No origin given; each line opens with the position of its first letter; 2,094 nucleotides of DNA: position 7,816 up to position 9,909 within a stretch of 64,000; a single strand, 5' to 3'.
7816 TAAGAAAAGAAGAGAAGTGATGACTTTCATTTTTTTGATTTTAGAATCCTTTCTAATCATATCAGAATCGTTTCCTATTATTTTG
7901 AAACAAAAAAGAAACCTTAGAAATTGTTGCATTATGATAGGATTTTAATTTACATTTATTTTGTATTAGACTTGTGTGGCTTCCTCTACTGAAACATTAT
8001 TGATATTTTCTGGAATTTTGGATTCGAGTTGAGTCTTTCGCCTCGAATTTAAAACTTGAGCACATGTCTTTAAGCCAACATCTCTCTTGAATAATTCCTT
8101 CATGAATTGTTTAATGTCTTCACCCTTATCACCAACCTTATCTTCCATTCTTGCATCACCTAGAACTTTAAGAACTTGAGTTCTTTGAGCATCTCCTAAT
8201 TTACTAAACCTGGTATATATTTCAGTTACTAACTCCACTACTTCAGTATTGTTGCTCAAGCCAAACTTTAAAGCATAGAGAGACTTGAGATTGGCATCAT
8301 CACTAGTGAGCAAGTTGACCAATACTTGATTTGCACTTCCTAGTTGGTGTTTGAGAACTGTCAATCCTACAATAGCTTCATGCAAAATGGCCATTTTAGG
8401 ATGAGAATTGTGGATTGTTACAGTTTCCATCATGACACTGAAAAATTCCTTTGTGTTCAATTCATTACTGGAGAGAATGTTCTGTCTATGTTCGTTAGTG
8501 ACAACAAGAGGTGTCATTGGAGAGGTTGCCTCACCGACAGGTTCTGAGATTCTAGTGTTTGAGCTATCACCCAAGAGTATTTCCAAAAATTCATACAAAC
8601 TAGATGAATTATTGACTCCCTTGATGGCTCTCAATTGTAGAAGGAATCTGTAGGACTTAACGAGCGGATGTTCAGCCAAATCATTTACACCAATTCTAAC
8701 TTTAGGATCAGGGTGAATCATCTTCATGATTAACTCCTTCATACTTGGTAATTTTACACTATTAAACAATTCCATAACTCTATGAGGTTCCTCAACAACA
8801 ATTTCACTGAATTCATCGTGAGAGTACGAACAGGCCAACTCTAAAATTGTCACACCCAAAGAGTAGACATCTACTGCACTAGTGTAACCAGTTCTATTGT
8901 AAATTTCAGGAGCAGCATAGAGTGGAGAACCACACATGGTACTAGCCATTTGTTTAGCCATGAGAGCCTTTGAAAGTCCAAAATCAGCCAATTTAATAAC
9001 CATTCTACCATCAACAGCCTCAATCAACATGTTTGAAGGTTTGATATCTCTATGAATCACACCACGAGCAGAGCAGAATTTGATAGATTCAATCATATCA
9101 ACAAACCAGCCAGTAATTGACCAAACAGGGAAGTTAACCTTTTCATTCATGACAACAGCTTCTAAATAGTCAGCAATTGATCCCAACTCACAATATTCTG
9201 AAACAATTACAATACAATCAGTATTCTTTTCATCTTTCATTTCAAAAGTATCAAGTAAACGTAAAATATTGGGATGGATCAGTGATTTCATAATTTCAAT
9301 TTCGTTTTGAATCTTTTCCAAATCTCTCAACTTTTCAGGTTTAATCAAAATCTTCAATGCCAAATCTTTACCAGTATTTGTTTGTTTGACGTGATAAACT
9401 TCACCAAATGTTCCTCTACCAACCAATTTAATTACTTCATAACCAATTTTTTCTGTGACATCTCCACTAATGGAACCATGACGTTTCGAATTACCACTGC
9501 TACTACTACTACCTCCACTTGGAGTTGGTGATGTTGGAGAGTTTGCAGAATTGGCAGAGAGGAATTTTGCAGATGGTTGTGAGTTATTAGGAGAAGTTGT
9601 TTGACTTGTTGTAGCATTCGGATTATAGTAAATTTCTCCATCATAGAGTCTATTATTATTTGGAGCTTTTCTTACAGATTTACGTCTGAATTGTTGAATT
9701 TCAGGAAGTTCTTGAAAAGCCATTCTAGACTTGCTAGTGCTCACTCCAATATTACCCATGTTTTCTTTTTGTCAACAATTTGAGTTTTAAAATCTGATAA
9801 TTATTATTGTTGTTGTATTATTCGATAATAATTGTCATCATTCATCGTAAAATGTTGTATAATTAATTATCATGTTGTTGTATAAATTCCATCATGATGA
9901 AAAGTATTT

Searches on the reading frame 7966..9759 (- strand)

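Call 39: search_protein_families(library=pfam, proteins=[P0122], max_evalue=0.00001)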
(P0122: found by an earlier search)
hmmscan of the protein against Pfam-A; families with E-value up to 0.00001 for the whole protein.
P0122 (588 aa): 4 families
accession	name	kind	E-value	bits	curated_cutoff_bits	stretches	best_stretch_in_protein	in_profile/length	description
PF13450.12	NAD_binding_8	-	2.3e-12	47.5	21.9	1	63-130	1-63/68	NAD(P)-binding Rossmann-like domain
PF01593.30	Amino_oxidase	-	1.1e-07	31.9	19.8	0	68-104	1-37/443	Flavin containing amine oxidoreductase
PF01266.30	DAO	-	1.5e-07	31.7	27.9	0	60-95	1-37/353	FAD dependent oxidoreductase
PF00890.30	FAD_binding_2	-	2.3e-06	27.5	20.4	0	60-98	1-39/414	FAD binding domain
